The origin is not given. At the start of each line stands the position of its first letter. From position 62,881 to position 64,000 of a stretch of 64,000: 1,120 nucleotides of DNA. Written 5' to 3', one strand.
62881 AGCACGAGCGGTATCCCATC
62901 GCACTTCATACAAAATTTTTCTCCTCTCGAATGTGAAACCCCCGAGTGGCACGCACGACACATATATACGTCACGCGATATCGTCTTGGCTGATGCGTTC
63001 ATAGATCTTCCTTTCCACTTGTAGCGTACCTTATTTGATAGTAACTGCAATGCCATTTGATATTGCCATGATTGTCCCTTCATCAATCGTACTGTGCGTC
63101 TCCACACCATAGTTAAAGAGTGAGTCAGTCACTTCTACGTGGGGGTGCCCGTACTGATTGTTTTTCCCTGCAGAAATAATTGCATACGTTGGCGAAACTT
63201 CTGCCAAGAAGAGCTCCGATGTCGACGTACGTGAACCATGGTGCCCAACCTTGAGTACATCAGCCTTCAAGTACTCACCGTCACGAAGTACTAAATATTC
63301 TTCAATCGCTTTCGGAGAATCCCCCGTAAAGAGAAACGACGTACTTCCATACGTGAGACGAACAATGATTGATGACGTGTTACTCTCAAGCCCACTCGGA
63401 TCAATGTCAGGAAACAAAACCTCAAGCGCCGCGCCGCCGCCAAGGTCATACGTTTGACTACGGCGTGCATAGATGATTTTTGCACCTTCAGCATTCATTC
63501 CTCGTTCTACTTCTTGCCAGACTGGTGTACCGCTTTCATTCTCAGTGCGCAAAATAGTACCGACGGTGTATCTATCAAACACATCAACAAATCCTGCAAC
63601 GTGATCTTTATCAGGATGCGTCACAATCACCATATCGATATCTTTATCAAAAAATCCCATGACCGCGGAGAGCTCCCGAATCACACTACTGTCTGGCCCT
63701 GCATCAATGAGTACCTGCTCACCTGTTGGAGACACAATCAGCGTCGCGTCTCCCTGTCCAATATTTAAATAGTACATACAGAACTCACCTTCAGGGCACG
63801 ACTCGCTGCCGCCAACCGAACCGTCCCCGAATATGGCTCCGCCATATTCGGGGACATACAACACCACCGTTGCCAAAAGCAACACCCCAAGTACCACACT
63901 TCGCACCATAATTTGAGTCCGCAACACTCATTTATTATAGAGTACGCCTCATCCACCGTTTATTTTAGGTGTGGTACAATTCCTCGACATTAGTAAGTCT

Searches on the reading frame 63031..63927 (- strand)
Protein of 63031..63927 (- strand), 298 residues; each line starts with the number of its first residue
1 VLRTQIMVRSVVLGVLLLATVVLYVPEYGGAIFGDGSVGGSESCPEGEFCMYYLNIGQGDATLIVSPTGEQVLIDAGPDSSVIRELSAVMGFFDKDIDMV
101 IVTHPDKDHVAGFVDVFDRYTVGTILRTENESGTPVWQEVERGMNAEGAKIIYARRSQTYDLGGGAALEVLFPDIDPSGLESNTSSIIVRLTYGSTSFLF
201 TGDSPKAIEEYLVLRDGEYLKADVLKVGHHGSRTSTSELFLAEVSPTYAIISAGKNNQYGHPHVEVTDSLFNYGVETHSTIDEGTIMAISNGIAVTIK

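Call 70: search_protein_families(library=pfam, proteins=[window:63031-63927:-], max_evalue=0.001)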
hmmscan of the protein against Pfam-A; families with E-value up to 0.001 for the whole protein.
window:63031-63927:- (298 aa): 2 families
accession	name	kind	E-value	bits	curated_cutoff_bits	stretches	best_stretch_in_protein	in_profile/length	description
PF00753.33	Lactamase_B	-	3e-18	66.9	22.7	1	57-254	4-195/196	Metallo-beta-lactamase superfamily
PF12706.13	Lactamase_B_2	-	2.3e-05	24.5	27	1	72-121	3-53/200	Beta-lactamase superfamily domain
